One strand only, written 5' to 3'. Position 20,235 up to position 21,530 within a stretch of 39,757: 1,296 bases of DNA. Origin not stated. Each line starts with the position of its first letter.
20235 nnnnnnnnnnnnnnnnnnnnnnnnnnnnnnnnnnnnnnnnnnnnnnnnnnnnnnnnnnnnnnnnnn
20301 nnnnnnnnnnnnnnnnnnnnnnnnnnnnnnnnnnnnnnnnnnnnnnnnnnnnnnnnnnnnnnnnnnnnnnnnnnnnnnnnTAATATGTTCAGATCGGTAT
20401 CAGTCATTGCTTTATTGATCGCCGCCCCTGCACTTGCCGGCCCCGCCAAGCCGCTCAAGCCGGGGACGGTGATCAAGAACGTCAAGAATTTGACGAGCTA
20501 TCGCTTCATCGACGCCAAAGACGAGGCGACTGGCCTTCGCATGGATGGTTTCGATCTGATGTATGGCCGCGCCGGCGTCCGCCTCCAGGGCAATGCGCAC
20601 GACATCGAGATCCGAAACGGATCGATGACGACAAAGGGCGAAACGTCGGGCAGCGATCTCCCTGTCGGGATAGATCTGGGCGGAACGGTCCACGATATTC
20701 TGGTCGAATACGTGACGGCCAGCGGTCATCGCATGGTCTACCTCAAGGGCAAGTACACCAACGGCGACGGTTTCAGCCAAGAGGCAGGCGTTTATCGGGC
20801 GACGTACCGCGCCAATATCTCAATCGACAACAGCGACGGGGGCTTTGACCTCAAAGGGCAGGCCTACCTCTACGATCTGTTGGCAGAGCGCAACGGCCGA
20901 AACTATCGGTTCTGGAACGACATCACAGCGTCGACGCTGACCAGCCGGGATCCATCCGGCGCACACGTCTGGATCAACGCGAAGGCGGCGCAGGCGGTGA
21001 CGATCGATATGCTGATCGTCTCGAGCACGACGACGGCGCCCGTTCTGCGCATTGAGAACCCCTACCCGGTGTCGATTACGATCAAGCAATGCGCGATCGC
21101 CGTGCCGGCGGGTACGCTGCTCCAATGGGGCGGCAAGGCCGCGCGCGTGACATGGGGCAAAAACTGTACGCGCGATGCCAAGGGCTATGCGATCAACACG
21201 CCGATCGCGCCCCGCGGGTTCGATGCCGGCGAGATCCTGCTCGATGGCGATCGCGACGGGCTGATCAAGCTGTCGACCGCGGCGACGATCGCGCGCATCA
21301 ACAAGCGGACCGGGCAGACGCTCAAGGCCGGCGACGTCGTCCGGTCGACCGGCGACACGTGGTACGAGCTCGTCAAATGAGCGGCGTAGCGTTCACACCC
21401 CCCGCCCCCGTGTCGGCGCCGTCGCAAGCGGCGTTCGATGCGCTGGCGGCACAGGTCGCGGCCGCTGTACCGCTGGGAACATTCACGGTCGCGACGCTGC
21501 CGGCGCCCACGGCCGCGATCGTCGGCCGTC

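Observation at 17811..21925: Four-gene glycan-targeting cassette, including a Sec-secreted beta-helix protein, placed after the replication genes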

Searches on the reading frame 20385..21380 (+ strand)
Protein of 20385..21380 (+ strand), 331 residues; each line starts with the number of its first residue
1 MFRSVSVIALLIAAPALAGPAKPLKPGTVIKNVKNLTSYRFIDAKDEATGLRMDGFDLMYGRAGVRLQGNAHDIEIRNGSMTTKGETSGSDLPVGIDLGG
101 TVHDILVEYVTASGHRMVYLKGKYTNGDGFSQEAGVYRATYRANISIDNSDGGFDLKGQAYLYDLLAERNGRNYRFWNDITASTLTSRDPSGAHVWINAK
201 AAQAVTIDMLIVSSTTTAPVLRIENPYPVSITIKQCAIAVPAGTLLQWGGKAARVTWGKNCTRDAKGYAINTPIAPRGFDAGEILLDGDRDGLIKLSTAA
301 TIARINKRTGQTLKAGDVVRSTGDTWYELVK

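Call 4: search_protein_families(library=pfam, proteins=[window:20385-21380:+], max_evalue=1)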
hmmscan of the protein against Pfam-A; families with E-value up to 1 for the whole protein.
window:20385-21380:+ (331 aa): 0 families

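Call 5: search_protein_families(library=phrogs, proteins=[window:20385-21380:+], max_evalue=0.1)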
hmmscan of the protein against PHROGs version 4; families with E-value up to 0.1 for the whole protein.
window:20385-21380:+ (331 aa): 1 family
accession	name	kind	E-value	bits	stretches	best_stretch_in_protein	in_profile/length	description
phrog_18512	-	tail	0.0065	15.8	1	119-208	405-494/651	tail fiber protein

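Call 11: search_dna_similar(query=window:20385-21380:+, collection=phages, mode=protein, max_evalue=0.001)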
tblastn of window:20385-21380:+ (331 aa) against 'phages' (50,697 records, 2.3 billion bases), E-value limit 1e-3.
No match.

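Call 16: find_homologous_proteins(query=window:20385-21380:+)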
Query window:20385-21380:+ (331 aa): 123 proteins with E <= 0.001 among 5101 candidates; the best 120 are listed.
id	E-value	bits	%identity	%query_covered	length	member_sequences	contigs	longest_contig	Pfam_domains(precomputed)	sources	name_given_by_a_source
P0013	5.2e-218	741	100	100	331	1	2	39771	-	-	-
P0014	1.2e-161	555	77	96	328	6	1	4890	-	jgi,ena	-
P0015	9.1e-160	549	77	96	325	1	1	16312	-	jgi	jgi:hypothetical protein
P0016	1.3e-159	549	75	100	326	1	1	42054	-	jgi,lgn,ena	-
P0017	3.6e-159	547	72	100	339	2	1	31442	-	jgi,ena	-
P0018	6.5e-158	543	74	100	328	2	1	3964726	-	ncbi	-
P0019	1.0e-157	542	75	99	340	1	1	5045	-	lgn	-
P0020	7.9e-156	536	74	100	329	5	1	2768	-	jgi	jgi:hypothetical protein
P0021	2.2e-154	532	72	99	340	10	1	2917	-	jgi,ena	-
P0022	6.9e-152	523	74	97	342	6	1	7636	-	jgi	jgi:hypothetical protein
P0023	1.2e-145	503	67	100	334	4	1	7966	PF22842.4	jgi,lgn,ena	-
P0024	2.5e-134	466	76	82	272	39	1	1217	-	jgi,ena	-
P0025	3.8e-127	442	71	82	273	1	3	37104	-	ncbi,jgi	jgi:hypothetical protein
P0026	2.0e-92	328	53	98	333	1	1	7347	-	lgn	-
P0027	6.3e-80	287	49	100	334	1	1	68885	-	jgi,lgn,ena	jgi:hypothetical protein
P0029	2.6e-48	183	39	93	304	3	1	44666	PF22842.4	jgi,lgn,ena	-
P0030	5.6e-48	182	39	93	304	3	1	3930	PF22842.4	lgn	-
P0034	5.7e-38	149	41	70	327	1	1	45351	PF22842.4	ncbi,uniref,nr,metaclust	ncbi:hypothetical protein [Sphingomonas sp. 37zxx]|uniref:hypothetical protein n=1 Tax=Sphingomonas 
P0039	2.8e-35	140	34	89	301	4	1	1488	PF13229.13,PF22842.4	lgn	-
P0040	8.7e-34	135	41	60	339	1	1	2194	PF13229.13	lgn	-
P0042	1.4e-23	102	38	56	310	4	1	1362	PF22842.4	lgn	-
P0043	6.0e-23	100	38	56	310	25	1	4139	PF22842.4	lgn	-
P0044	7.1e-23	99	38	56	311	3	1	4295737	PF22842.4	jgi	jgi:hypothetical protein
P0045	7.8e-23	99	35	66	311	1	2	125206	PF22842.4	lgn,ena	-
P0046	8.3e-23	99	37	66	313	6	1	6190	PF22842.4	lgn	-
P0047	1.5e-22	98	37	60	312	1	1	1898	PF22842.4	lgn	-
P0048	2.2e-22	98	35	66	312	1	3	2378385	PF22842.4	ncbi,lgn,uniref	ncbi:hypothetical protein WBQ88_17545 [Sphingopyxis sp. CCNWLW253]|uniref:hypothetical protein n=1 T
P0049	4.6e-22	97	36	66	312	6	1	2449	PF22842.4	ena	-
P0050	6.3e-22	96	35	67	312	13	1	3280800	PF22842.4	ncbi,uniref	ncbi:hypothetical protein NPJ82_14745 [Sphingomonas sp. NY01]|uniref:hypothetical protein n=1 Tax=Sp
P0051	1.2e-21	95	35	66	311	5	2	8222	PF22842.4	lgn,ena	-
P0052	1.3e-21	95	35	66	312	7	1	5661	PF22842.4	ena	-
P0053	1.4e-21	95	35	66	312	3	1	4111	PF22842.4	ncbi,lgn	-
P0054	1.5e-21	95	37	60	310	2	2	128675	PF22842.4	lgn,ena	-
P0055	1.5e-21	95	35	66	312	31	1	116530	PF22842.4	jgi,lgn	-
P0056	1.6e-21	95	36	66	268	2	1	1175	PF22842.4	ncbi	-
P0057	2.2e-21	94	35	63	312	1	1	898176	PF22842.4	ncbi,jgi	jgi:hypothetical protein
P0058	2.7e-21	94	35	66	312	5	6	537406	PF22842.4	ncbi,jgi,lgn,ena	-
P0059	2.8e-21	94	39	62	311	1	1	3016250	PF22842.4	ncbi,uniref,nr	ncbi:hypothetical protein OK349_09305 [Sphingomonas sp. BT-65]|uniref:hypothetical protein n=1 Tax=S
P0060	4.0e-21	94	35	65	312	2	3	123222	PF22842.4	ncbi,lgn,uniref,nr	ncbi:MAG: hypothetical protein JHC57_01755 [Sphingopyxis sp.]|uniref:hypothetical protein n=1 Tax=Sp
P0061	4.6e-21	93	35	66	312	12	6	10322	PF22842.4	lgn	-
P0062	4.8e-21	93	34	66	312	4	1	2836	PF22842.4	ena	-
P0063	6.2e-21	93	36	66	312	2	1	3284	PF22842.4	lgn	-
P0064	6.7e-21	93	35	66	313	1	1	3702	PF22842.4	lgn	-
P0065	7.4e-21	93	36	63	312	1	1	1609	PF22842.4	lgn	-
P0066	7.5e-21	93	35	66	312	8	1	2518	PF22842.4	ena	-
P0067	7.5e-21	93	37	57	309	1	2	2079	PF22842.4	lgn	-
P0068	1.0e-20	92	37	66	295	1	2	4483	PF22842.4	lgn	-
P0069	1.1e-20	92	38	51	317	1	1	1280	PF13229.13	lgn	-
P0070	1.4e-20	92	36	60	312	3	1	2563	PF22842.4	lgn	-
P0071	1.5e-20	92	37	63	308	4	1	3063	PF22842.4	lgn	-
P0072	1.5e-20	92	38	57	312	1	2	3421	PF22842.4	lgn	-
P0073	1.6e-20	92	36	66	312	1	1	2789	PF22842.4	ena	-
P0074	1.6e-20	92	38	56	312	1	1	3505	PF22842.4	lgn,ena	-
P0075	1.6e-20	92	35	66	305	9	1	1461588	PF22842.4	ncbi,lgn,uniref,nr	ncbi:hypothetical protein [Sphingomonas kyeonggiensis]|uniref:Right-handed parallel beta-helix repea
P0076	1.9e-20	91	35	66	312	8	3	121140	PF22842.4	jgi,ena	jgi:hypothetical protein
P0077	2.0e-20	91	36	66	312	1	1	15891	PF22842.4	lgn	-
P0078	2.5e-20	91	35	66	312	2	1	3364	PF22842.4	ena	-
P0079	3.2e-20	91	36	56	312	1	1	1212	PF22842.4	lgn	-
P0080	7.2e-20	89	37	66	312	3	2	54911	PF22842.4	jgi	-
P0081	9.3e-20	89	34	66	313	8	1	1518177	PF22842.4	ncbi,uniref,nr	ncbi:hypothetical protein IAG41_01210 [Sphingomonas sp. JC676]|uniref:hypothetical protein n=1 Tax=S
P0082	1.0e-19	89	35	66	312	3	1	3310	PF22842.4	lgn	-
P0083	1.1e-19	89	35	66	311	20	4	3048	PF22842.4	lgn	-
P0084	1.1e-19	89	34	66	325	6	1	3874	PF22842.4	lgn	-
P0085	1.2e-19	89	37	60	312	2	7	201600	PF22842.4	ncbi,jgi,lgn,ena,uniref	ncbi:hypothetical protein [Sphingopyxis sp.]|jgi:hypothetical protein|uniref:hypothetical protein n=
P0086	1.5e-19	88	36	60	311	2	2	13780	PF22842.4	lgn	-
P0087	2.4e-19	88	34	71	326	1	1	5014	PF22842.4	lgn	-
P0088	3.3e-19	87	36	56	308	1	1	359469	PF22842.4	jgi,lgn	jgi:hypothetical protein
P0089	4.3e-19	87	36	57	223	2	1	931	PF22842.4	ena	-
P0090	6.1e-19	86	33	66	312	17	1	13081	PF22842.4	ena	-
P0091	6.2e-19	86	36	56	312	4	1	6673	PF22842.4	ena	-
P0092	6.2e-19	86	36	56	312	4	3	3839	PF22842.4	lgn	-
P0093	8.1e-19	86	36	56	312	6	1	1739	PF22842.4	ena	-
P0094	1.1e-18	86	34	66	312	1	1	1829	PF22842.4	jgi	jgi:hypothetical protein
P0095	1.1e-18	86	34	66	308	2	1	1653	PF22842.4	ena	-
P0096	1.2e-18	85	33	52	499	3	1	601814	PF22842.4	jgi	jgi:hypothetical protein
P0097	1.5e-18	85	33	66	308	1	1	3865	PF22842.4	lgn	-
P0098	1.8e-18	85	36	56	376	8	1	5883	PF22842.4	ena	-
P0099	2.1e-18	85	36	56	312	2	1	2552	PF22842.4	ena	-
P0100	3.2e-18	84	36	63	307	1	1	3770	PF22842.4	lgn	-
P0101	4.3e-18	84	36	56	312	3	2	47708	PF22842.4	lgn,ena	-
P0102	5.2e-18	83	35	60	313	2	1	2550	PF22842.4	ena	-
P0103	9.3e-18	83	38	48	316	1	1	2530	PF22842.4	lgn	-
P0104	1.2e-17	82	37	56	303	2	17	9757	PF22842.4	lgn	-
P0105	2.1e-17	81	35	56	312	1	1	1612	PF22842.4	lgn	-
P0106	3.9e-17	81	34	66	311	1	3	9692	PF22842.4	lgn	-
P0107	6.7e-17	80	34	66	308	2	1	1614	PF22842.4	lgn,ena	-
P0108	2.1e-16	78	35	56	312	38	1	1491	PF22842.4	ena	-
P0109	8.1e-16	76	34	66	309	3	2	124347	PF22842.4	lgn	-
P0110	1.3e-15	75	36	50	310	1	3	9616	PF22842.4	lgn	-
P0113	3.0e-13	68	34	50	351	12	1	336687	PF13229.13,PF22842.4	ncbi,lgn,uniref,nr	ncbi:hypothetical protein [Novosphingobium mathurense]|uniref:Right handed beta helix region n=1 Tax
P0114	8.3e-13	66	31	66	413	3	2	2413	PF13229.13,PF22842.4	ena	-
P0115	1.7e-12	65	32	56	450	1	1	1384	PF22842.4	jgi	jgi:hypothetical protein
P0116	6.4e-12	63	32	66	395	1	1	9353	PF13229.13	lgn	-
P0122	8.2e-11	60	28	77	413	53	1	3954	PF22842.4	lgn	-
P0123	1.8e-10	59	30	66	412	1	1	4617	PF22842.4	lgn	-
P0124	2.6e-9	55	31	52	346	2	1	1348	PF13229.13,PF22842.4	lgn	-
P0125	1.1e-8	53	30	52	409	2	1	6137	PF22842.4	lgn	-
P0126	5.9e-8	50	36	36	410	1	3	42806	PF13229.13,PF22842.4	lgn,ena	-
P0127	9.8e-8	50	35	36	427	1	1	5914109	PF13229.13,PF22842.4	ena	-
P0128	1.3e-7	49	31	49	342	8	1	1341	PF13229.13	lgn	-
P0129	2.6e-7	48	29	64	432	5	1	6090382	PF13229.13,PF22842.4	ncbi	-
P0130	3.9e-7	48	29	55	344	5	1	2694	PF22842.4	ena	-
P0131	7.1e-7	47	31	47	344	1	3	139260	PF13229.13,PF22842.4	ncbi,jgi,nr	ncbi:MAG: right-handed parallel beta-helix repeat-containing protein [Kiritimatiellae bacterium]|jgi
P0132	2.4e-5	42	29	53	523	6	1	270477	PF13229.13,PF22842.4,PF16656.12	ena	-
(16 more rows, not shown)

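Call 18: search_protein_families(library=pfam, proteins=[P0034, P0050, P0023, P0113], max_evalue=0.01)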
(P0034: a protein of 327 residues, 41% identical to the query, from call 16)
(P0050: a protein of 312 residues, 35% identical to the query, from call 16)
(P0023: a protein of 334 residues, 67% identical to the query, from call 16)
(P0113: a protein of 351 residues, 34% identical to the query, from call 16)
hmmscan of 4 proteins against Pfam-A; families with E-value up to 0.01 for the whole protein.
P0034 (327 aa): 0 families

P0050 (312 aa): 0 families

P0023 (334 aa): 1 family
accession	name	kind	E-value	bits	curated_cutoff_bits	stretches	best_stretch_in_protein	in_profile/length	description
PF13229.12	Beta_helix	-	0.0064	16.6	25.9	0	47-161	54-149/158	Right handed beta helix region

P0113 (351 aa): 1 family
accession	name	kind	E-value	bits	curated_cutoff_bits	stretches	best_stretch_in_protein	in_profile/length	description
PF13229.12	Beta_helix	-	1.9e-05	24.8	25.9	0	34-101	55-114/158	Right handed beta helix region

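Call 31: find_encoding_contigs(protein=P0016, flank=10000, max_places=2)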
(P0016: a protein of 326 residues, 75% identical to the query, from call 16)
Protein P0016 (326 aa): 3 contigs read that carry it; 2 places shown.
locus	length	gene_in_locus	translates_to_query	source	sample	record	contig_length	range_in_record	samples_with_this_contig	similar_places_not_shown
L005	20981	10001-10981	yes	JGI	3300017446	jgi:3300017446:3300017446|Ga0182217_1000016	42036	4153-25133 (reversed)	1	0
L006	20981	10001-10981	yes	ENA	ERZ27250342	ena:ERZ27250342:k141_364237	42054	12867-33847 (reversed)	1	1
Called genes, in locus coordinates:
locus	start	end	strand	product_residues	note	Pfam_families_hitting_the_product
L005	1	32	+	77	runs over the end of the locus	-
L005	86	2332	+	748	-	PF16510:P22_portal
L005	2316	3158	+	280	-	-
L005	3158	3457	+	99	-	-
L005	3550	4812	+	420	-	PF11651:P22_CoatProtein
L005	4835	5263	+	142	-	-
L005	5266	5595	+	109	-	-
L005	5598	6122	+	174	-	-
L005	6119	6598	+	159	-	-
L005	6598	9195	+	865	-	PF03629:SASA (weak), PF13385:Laminin_G_3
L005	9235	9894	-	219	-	PF00657:Lipase_GDSL (faint), PF13472:Lipase_GDSL_2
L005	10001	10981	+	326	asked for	-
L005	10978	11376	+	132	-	PF11650:P22_Tail-4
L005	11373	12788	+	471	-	PF11134:Phage_stabilise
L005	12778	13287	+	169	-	-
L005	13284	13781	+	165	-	-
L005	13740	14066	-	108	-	-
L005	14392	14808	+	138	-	PF25688:P22_gp7 (weak)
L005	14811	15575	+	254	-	-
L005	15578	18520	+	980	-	-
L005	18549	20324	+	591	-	-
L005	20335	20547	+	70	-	-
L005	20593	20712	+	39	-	-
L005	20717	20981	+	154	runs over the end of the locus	-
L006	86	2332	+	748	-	PF16510:P22_portal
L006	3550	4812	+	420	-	PF11651:P22_CoatProtein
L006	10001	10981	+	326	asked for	-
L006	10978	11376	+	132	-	PF11650:P22_Tail-4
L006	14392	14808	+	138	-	PF25688:P22_gp7 (weak)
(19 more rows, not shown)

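Call 32: find_encoding_contigs(protein=P0018, flank=10000, max_places=2)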
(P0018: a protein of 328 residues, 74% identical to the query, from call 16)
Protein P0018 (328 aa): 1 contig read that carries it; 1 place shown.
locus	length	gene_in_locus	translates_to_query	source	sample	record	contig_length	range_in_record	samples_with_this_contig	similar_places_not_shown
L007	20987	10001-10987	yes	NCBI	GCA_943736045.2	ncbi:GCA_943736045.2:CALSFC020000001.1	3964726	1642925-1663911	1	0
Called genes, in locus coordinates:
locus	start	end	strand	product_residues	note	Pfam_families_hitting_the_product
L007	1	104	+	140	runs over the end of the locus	PF22262:DUF6950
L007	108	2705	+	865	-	-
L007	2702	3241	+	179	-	-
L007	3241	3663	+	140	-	-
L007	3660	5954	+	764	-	-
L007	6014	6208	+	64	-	-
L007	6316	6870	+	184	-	PF00959:Phage_lysozyme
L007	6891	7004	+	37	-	-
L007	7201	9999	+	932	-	PF12831:FAD_oxidored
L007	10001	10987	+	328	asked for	-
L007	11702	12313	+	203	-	-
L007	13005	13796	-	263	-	-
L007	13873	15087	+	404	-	PF13356:Arm-DNA-bind_3, PF22022:Phage_int_M, PF00589:Phage_integrase (weak)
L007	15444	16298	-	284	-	PF13730:HTH_36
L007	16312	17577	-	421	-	PF13356:Arm-DNA-bind_3, PF00589:Phage_integrase (faint), PF22022:Phage_int_M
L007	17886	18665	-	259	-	PF01513:NAD_kinase (weak), PF20143:NAD_kinase_C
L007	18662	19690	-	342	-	PF04055:Radical_SAM, PF13353:Fer4_12 (weak), PF06463:Mob_synth_C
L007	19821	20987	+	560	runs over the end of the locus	PF00990:GGDEF (weak), PF00563:EAL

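Call 33: find_encoding_contigs(protein=P0050, flank=8000, max_places=2)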
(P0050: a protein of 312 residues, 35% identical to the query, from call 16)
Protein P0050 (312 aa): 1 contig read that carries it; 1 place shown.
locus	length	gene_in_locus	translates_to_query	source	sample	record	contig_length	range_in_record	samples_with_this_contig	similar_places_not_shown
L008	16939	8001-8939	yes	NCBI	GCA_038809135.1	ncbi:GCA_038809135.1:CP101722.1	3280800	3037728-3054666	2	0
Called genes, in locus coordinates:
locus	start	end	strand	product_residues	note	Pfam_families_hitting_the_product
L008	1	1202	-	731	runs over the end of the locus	PF00353:HemolysinCabind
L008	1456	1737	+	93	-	-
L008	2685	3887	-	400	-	PF13439:Glyco_transf_4, PF13579:Glyco_trans_4_4, PF20706:GT4-conflict, PF00534:Glycos_transf_1, PF13692:Glyco_trans_1_4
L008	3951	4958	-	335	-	PF00106:adh_short (weak), PF01073:3Beta_HSD, PF01370:Epimerase, PF02719:Polysacc_synt_2, PF04321:RmlD_sub_bind, PF07993:NAD_binding_4 (faint), PF13460:NAD_binding_10 (faint), PF16363:GDP_Man_Dehyd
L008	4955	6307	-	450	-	PF03721:UDPG_MGDP_dh_N, PF00984:UDPG_MGDP_dh, PF03720:UDPG_MGDP_dh_C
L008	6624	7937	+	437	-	PF00171:Aldedh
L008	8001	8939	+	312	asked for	PF22842:Pel9A-like_beta_helix (weak)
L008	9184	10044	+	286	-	PF00483:NTP_transferase, PF12804:NTP_transf_3 (weak)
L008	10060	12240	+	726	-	PF02706:Wzz, PF13807:GNVR (weak), PF01656:CbiA, PF09140:MipZ, PF13614:AAA_31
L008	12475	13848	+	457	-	-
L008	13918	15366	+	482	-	PF11563:Protoglobin, PF00015:MCPsignal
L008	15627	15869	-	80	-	-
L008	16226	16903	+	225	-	PF03929:PepSY_TM, PF16357:PepSY_TM_like_2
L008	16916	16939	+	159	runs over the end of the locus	PF10029:DUF2271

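Call 37: predict_structure(alignment_id=A3)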
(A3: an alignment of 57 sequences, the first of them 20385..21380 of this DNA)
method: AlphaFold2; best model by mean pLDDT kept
length: 331 residues; sequences in the alignment: 57
mean_pLDDT: 92.1   pTM: 0.82
mean pLDDT of the five models: 92.1, 91.8, 91.7, 91.6, 91.4
residues with pLDDT >= 90: 264; 70-90: 45; 50-70: 18; < 50: 4
segments of 3 or more residues with pLDDT < 50: 13-16
pLDDT, mean of each block of 10 residues (from residue 1): 56 58 93 89 97 96 96 98 92 96 98 96 94 98 98 98 98 98 98 97 97 97 94 96 97 94 96 74 90 93 93 94 85 84
secondary structure, 60 per line:
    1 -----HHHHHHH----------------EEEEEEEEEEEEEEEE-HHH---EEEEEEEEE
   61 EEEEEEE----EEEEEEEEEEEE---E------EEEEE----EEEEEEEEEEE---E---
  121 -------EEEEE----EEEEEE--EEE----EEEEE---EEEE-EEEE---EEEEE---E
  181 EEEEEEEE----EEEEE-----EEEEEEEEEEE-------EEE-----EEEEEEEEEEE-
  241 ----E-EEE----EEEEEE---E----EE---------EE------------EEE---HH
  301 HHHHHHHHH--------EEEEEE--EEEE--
elements in order: H6-12 E29-44 E52-67 E72-83 E94-98 E103-113 E128-132 E137-142 E145-147 E152-156 E160-163 E165-168 E172-176 E180-188 E193-197 E203-213 E221-223 E229-239 E247-249 E254-259 E293-295 H299-309 E318-323 E326-329
